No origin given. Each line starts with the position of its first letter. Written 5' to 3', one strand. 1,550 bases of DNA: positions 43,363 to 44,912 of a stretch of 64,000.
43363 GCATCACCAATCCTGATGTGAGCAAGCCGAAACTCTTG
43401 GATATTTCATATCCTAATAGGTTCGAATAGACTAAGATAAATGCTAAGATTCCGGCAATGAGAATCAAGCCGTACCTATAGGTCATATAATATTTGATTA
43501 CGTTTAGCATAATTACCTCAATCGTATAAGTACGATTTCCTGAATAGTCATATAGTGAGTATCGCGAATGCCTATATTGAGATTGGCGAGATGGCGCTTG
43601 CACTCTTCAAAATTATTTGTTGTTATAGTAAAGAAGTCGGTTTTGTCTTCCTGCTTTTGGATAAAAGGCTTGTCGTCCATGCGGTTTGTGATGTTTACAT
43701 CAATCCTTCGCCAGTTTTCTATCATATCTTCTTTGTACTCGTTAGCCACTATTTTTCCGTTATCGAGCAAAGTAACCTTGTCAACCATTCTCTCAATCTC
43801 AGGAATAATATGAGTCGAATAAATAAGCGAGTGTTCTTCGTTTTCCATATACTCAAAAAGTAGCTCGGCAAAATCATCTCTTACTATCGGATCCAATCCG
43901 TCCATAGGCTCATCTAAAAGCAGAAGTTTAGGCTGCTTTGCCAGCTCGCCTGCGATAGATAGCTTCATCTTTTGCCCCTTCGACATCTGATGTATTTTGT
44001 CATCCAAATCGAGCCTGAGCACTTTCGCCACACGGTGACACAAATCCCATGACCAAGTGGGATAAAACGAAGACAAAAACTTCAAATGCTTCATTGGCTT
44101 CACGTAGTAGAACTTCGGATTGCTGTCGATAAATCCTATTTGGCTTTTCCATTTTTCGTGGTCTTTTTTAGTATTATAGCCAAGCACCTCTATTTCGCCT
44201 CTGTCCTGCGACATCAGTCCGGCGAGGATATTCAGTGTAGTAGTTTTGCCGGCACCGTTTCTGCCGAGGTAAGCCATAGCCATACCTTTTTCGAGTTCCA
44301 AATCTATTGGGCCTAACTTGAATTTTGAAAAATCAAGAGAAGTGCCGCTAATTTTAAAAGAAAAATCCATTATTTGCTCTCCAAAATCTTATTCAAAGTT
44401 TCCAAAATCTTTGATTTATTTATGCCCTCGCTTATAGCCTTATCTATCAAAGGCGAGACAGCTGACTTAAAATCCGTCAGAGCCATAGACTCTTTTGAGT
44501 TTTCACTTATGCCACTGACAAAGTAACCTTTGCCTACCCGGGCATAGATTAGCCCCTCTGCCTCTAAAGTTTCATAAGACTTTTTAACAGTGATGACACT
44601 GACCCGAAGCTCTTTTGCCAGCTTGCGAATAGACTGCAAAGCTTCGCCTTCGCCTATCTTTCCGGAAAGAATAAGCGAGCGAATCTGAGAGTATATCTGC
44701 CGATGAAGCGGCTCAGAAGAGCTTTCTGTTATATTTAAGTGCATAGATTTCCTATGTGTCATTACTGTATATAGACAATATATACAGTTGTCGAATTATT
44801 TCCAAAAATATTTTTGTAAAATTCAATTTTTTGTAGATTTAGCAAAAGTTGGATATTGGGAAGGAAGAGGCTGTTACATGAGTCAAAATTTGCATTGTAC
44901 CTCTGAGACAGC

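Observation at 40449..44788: Seven-gene translationally coupled operon with a GntR regulator, an ABC ATPase and five tandem diverged paralogous membrane proteins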

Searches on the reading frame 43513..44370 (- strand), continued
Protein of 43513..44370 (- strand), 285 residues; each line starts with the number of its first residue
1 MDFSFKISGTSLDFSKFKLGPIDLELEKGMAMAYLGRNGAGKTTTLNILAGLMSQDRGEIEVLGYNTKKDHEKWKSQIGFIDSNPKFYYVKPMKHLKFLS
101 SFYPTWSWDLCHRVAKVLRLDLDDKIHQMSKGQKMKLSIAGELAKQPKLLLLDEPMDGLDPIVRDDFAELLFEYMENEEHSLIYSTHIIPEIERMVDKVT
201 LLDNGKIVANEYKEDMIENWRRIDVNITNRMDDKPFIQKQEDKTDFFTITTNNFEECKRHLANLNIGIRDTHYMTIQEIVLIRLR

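Call 68: find_encoding_contigs(protein=P0041, flank=8000, max_places=2)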
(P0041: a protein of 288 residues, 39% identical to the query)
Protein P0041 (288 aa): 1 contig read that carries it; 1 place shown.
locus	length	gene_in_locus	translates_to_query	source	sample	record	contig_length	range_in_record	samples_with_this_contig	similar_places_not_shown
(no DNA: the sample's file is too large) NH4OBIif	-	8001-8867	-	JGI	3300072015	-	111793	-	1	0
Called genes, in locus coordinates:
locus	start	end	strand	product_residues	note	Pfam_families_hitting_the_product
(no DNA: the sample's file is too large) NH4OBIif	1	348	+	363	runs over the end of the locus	PF00006:ATP-synt_ab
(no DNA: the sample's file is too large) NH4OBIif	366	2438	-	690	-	PF16216:GxGYxYP_N, PF20957:GxGYxYP_N_2nd, PF20958:GxGYxYP_N_3rd, PF14323:GxGYxYP_C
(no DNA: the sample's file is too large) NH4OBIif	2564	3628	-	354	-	PF00483:NTP_transferase, PF12804:NTP_transf_3, PF25084:LbH_EIF2B, PF25087:GMPPB_C (weak), PF00132:Hexapep (faint)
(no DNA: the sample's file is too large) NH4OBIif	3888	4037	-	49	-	-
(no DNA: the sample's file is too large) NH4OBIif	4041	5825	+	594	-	PF01055:Glyco_hydro_31_2nd, PF21365:Glyco_hydro_31_3rd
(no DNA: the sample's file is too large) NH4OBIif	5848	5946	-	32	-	-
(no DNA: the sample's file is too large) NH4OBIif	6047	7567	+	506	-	PF00392:GntR, PF07228:SpoIIE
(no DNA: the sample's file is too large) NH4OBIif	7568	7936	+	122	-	PF00392:GntR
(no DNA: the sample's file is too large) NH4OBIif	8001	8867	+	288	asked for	PF00005:ABC_tran, PF13304:AAA_21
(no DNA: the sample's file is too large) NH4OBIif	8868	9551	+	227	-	-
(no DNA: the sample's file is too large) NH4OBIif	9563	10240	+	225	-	-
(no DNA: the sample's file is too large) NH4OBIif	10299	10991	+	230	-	-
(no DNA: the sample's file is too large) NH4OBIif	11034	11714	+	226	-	-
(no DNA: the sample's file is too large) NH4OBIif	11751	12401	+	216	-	-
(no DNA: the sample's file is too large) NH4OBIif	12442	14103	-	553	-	PF00664:ABC_membrane (weak), PF00005:ABC_tran, PF13304:AAA_21 (faint)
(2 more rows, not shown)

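Call 69: find_encoding_contigs(protein=P0045, flank=8000, max_places=2)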
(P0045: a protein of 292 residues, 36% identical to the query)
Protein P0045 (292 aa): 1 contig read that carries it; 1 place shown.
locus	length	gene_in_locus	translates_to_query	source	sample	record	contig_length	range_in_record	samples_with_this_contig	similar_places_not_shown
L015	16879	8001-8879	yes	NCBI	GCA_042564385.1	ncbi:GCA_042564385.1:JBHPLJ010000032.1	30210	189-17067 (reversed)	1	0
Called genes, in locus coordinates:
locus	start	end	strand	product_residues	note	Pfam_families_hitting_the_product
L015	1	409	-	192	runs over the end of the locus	PF00565:SNase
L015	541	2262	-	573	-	PF03065:Glyco_hydro_57, PF09210:BE_C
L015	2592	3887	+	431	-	PF01595:CNNM, PF00571:CBS (weak), PF03471:CorC_HlyC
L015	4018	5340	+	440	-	PF01512:Complex1_51K, PF10531:SLBB (weak), PF13534:Fer4_17, PF13375:RnfC_N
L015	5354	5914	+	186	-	PF00936:BMC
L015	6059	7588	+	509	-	PF00392:GntR (weak), PF07228:SpoIIE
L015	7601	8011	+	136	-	PF00392:GntR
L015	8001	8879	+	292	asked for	PF00005:ABC_tran, PF13304:AAA_21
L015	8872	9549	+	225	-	-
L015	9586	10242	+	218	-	-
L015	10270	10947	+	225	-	-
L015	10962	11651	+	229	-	-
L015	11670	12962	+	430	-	PF12679:ABC2_membrane_2 (weak), PF12698:ABC2_membrane_3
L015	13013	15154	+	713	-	PF05729:NACHT (weak), PF24406:nSTAND_NTPase4 (weak)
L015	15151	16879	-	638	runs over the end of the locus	PF13307:Helicase_C_2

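Call 73: find_encoding_contigs(protein=P0055, flank=8000, max_places=2)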
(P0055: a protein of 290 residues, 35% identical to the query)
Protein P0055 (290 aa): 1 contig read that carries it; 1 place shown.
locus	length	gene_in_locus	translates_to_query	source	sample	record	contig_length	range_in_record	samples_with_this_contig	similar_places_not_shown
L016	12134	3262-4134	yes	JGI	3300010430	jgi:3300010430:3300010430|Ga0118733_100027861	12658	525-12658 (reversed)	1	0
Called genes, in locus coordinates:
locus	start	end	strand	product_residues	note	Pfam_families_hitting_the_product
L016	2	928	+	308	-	?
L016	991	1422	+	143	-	-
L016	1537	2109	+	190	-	PF13489:Methyltransf_23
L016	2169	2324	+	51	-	-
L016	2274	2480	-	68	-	-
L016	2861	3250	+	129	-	PF00392:GntR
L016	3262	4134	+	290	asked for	PF00005:ABC_tran, PF13304:AAA_21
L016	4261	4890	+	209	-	-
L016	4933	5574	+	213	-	-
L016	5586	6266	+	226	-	-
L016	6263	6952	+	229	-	-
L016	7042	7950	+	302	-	PF00005:ABC_tran, PF13304:AAA_21, PF13732:DrrA1-3_C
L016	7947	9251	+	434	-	PF01061:ABC2_membrane (faint), PF12698:ABC2_membrane_3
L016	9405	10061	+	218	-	-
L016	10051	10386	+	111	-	PF01022:HTH_5 (weak), PF13601:HTH_34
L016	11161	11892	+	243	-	PF00005:ABC_tran, PF13304:AAA_21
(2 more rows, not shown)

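Call 74: find_encoding_contigs(protein=P0059, flank=8000, max_places=2)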
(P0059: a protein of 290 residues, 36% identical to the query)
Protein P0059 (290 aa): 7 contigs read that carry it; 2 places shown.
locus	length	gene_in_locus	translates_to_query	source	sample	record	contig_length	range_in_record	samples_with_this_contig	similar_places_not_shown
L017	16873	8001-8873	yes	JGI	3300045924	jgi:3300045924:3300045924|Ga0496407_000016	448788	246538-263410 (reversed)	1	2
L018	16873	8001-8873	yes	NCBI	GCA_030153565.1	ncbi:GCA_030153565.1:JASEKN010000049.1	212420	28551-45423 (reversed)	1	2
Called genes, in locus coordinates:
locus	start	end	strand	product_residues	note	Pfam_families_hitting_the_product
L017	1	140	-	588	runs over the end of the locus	PF00135:COesterase, PF20434:BD-FAE, PF07859:Abhydrolase_3 (faint)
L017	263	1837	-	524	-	PF07519:Tannase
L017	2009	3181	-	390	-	PF02653:BPD_transp_2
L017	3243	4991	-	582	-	PF00005:ABC_tran, PF13304:AAA_21 (faint), PF00005:ABC_tran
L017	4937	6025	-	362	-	PF00532:Peripla_BP_1, PF13407:Peripla_BP_4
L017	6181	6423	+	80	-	-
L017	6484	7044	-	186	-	PF07589:PEP_exosort_dom (weak)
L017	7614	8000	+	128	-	PF00392:GntR, PF13730:HTH_36 (faint)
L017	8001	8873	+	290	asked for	PF00005:ABC_tran, PF13175:AAA_15 (faint), PF13304:AAA_21 (weak)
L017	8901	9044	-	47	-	-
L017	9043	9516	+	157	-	PF13346:ABC2_membrane_5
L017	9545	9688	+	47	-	-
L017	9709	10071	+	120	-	-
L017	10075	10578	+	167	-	-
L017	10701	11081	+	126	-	PF00034:Cytochrom_C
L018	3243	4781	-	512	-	PF00005:ABC_tran, PF09818:ABC_ATPase (faint), PF13304:AAA_21 (faint), PF00005:ABC_tran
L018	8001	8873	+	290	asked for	PF00005:ABC_tran, PF13175:AAA_15 (faint), PF13304:AAA_21 (weak)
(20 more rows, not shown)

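Call 81: find_encoding_contigs(protein=P0051, flank=6000, max_places=1)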
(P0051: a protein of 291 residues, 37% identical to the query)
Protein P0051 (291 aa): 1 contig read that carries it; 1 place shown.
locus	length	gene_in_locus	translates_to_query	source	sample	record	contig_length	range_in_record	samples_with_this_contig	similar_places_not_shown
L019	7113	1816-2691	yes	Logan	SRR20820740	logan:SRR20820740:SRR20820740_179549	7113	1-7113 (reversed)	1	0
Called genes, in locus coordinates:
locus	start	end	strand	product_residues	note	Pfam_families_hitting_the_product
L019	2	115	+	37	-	?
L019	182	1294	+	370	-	PF00392:GntR (weak), PF07228:SpoIIE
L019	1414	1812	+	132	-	PF00392:GntR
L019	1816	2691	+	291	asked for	PF00005:ABC_tran, PF13304:AAA_21 (weak)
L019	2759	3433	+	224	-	-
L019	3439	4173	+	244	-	-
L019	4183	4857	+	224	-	-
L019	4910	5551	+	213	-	-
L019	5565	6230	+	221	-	-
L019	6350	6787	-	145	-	PF01741:MscL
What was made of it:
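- In KSB1-type loci a GntR-SpoIIE phosphatase fusion sits next to the module (calls 68, 69, 81).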

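Call 82: find_encoding_contigs(protein=P0044, flank=6000, max_places=1)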
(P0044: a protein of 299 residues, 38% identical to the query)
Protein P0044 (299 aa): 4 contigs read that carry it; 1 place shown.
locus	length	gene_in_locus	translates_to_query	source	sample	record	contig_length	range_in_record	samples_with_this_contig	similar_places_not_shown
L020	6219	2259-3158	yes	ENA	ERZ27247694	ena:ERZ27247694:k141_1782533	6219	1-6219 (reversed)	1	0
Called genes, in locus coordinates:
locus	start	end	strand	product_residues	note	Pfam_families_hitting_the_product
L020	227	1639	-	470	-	PF03062:MBOAT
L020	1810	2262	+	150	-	PF00392:GntR, PF02082:Rrf2 (faint)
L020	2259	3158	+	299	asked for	PF00005:ABC_tran, PF13304:AAA_21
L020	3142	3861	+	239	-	-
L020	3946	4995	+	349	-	PF02985:HEAT (faint), PF13646:HEAT_2 (weak)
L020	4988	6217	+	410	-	?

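Call 83: find_encoding_contigs(protein=P0061, flank=6000, max_places=1)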
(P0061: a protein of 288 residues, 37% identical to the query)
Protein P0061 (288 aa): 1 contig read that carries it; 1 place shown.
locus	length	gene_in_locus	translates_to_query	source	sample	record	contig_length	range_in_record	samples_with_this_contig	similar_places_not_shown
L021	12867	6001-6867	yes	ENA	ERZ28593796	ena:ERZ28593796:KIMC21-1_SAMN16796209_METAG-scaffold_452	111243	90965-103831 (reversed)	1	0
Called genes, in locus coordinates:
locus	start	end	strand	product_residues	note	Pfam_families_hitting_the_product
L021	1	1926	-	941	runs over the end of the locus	PF00005:ABC_tran (faint), PF02463:SMC_N (faint), PF03193:RsgA_GTPase (faint), PF13191:AAA_16 (faint), PF13304:AAA_21 (faint), PF13555:AAA_29 (faint), PF17760:UvrA_inter, PF17755:UvrA_DNA-bind, +2 more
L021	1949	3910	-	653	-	PF00270:DEAD (faint), PF04851:ResIII, PF17757:UvrB_inter, PF27431:UvrB_3rd, PF00271:Helicase_C, PF12344:UvrB, PF02151:UVR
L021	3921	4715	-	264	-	PF04002:RadC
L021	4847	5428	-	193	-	PF00156:Pribosyltran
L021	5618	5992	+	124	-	PF00392:GntR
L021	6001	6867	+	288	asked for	PF00005:ABC_tran, PF13304:AAA_21 (weak)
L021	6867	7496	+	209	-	PF13346:ABC2_membrane_5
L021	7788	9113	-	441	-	PF01554:MatE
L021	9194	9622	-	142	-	PF01243:PNPOx_N, PF12900:Pyridox_ox_2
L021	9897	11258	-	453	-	PF01554:MatE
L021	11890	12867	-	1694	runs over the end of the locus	PF07581:Glug (faint), PF02368:Big_2 (weak)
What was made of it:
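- Closest known: Canonical YtrA + ABC ATPase + single ABC2_membrane_5 permease modules. Same: Same gene order, an ATPase 36-37% identical, and a permease of the same size (209-217 aa) (calls 74, 83).
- More distant relatives of the ATPase pair with a single 209-217-aa ABC2_membrane_5 permease (calls 74, 83). The canonical relatives have one permease gene (calls 74, 83).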

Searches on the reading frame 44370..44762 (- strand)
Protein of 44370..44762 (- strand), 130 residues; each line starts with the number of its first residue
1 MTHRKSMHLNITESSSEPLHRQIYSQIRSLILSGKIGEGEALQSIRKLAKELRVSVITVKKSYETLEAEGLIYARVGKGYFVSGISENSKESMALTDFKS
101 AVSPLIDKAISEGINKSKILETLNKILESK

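Call 4: search_protein_families(library=pfam, proteins=[window:44370-44762:-], max_evalue=1)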
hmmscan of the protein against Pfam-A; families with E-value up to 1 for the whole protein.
window:44370-44762:- (130 aa): 12 families
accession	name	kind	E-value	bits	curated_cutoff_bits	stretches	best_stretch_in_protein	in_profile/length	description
PF00392.27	GntR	-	7.1e-14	51.7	27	1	20-82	2-64/64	Bacterial regulatory proteins, gntR family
PF08784.17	RPA_C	-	8.9e-05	23.6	22.6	1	7-74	40-101/106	Replication protein A C terminal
PF08279.18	HTH_11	-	9.9e-05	22.6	25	1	44-80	17-54/55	HTH domain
PF14502.12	HTH_41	-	0.00039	20.2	25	1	38-73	2-37/48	Helix-turn-helix domain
PF13412.12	HTH_24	-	0.0037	17.2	21.9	1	43-72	18-47/48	Winged helix-turn-helix DNA-binding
PF13730.12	HTH_36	-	0.0069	16.6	25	1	41-72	24-55/55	Helix-turn-helix domain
PF23856.1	DUF7219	-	0.025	14.7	27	1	27-55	22-50/61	Family of unknown function (DUF7219)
PF25212.1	HVO_A0114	-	0.057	13.7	27.6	1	40-74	34-68/84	HVO_A0114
PF02082.26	Rrf2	-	0.058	14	30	1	39-79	20-62/132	Iron-dependent Transcriptional regulator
PF01217.26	Clat_adaptor_s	-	0.077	13.4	22.5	1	55-126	37-110/142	Clathrin adaptor complex small chain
PF02796.21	HTH_7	-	0.12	13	23.8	1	43-61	22-40/45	Helix-turn-helix domain of resolvase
PF07432.18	Hc1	-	0.21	11.9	23.5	1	41-62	36-57/57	Histone H1-like protein Hc1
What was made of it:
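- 44370..44762 (-): YtrA-subfamily GntR repressor (130 aa from ATG 44762; 124 aa from ATG 44744, the start chosen by the gene caller). PF00392 E 7e-14 (call 4).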

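Call 5: search_protein_families(library=ncbifam, proteins=[window:44370-44762:-], max_evalue=1)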
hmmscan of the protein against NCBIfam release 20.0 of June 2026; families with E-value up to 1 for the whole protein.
window:44370-44762:- (130 aa): 29 families (the best 25 are shown)
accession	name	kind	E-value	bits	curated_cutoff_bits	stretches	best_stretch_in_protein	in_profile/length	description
NF052282.1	PLP_TF_PdxR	equivalog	4.3e-23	82.1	320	1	18-93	1-76/448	MocR-like pyridoxine biosynthesis transcription factor PdxR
NF047563.1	modulin_PmtR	equivalog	4.1e-20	72.1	200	1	7-86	1-80/125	PSM export ABC transporter transcriptional regulator PmtR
NF052286.1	ecto_TF_EhuR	exception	7.4e-18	64.3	480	1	13-127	6-117/458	MocR-like ectoine utilization transcription factor EhuR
NF052281.1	rhizopine_MocR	equivalog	9.4e-18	64.1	650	1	8-96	8-96/479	rhizopine catabolism transcriptional regulator MocR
NF052285.1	GABA_TF_GabR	exception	8e-16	57.9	600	1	21-94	2-75/456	MocR-like transcriptional regulator GabR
NF052290.2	MocR_like_YczR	exception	1.4e-12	47.1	487.4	1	9-101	10-110/458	MocR-like transcription factor YczR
NF053730.1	TransRegRv1152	equivalog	3.9e-12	46.1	170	1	9-126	7-118/120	Rv1152 family transcriptional regulator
TIGR03337.1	phnR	equivalog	4.2e-09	36.4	296.75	1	21-84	4-67/231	phosphonate utilization transcriptional regulator PhnR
NF012025.0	PRK15481.1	equivalog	4.6e-09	35.4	573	1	22-107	10-90/432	MocR-like B6 salvage transcription factor PtsJ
NF007001.0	PRK09464.1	equivalog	1.3e-08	34.8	330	1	20-84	12-76/254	pyruvate dehydrogenase complex transcriptional repressor PdhR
TIGR02018.2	his_ut_repres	equivalog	1.9e-08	34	220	1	20-88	1-69/226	histidine utilization transcriptional repressor HutC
NF007741.0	PRK10421.1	equivalog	6.9e-08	32.2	311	1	19-91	8-80/262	transcriptional regulator LldR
TIGR02325.1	C_P_lyase_phnF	equivalog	1.3e-06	28.1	156.8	1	13-83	3-73/238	phosphonate metabolism transcriptional regulator PhnF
NF007442.0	PRK09990.1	equivalog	1.3e-06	28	301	1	15-101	7-93/256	transcriptional regulator GlcC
NF007292.0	PRK09764.1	equivalog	1.4e-06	27.7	281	1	16-84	3-71/240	GntR family transcriptional regulator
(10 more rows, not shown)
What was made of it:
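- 44370..44762 (-): PmtR model 72 bits, below the cutoff of 200 (call 5).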

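Call 45: search_solved_structures(query=window:44370-44744:-, max_evalue=0.00001)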
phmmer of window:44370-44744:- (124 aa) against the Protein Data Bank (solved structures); distinct sequences matched with E-value up to 0.00001: 15.
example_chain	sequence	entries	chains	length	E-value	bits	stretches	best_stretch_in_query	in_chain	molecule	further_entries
4ham_A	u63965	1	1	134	2.2e-10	43.9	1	5-113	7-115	Lmo2241 protein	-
6sbs_A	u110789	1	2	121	2.6e-10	43.6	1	7-121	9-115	Regulatory protein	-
4r1h_A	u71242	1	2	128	4.7e-10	42.8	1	9-122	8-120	Lmo0741 protein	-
7pq9_AAA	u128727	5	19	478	6.6e-10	42.4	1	10-79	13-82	PLP-dependent aminotransferase family protein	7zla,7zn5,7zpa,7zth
3by6_A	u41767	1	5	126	3.4e-09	40.1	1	9-121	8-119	Predicted transcriptional regulator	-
4u0y_A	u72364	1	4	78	9.8e-09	38.6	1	2-77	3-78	HTH-type transcriptional repressor YvoA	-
4u0v_A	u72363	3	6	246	1.9e-08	37.7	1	2-80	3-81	HTH-type transcriptional repressor YvoA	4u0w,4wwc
3tqn_A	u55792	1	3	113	3.9e-08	36.6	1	10-78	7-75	Transcriptional regulator, GntR family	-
4n0b_A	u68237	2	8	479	4.3e-08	36.5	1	9-84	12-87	HTH-type transcriptional regulatory protein GabR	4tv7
4mgr_A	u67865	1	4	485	4.4e-08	36.5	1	9-84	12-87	HTH-type transcriptional regulatory protein GabR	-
3neu_A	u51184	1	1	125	6.1e-08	36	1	4-116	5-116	Lin1836 protein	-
2du9_A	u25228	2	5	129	1.1e-07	35.2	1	11-124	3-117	Predicted transcriptional regulators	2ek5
2wv0_A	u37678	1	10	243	2.6e-07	34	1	3-80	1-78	HTH-TYPE TRANSCRIPTIONAL REPRESSOR YVOA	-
5kvr_A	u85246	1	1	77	1.3e-06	31.8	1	14-76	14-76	Pyruvate dehydrogenase complex repressor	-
3ic7_A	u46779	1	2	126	2.8e-06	30.7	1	10-84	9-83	Putative transcriptional regulator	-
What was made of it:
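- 44370..44762 (-): Full-length matches to 113-134-aa YtrA-type structures 4HAM, 6SBS, 4R1H, 3BY6 and 2DU9/2EK5 (call 45).
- On GntR family, YtrA subfamily: 124-130 aa. End-to-end phmmer matches to 121-134-aa YtrA-type structures 4HAM, 6SBS, 4R1H, 3BY6, 3NEU and 2DU9/2EK5 (call 45).
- YtrA-type regulator (calls 4, 45).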

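Call 59: search_protein_families(library=padloc, proteins=[window:44370-44762:-], max_evalue=0.01)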
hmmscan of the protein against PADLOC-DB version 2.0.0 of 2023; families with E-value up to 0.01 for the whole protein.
window:44370-44762:- (130 aa): 6 families
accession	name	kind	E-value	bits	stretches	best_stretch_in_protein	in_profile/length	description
PDLC01438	Csa3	-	0.00041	18.5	1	15-105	145-209/305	"CAS-I,CAS-II,CAS-III,CAS-IV,CAS-V,CAS-VI; associated_signaling"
PDLC01268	CasR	-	0.00068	17.6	1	40-78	135-173/179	"CAS-I,CAS-II,CAS-III,CAS-IV,CAS-V,CAS-VI; associated_signaling"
PDLC01434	CasR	-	0.0012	16.8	1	41-79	140-177/191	"CAS-I,CAS-II,CAS-III,CAS-IV,CAS-V,CAS-VI; associated_signaling"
PDLC01848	CARF3--CARF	-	0.0044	14.7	1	43-74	150-181/197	-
PDLC01044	Csa3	-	0.0045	14.9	1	43-83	150-187/194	Type I-A associated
PDLC01865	CARF3--CARF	-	0.0071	14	0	45-78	164-197/215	-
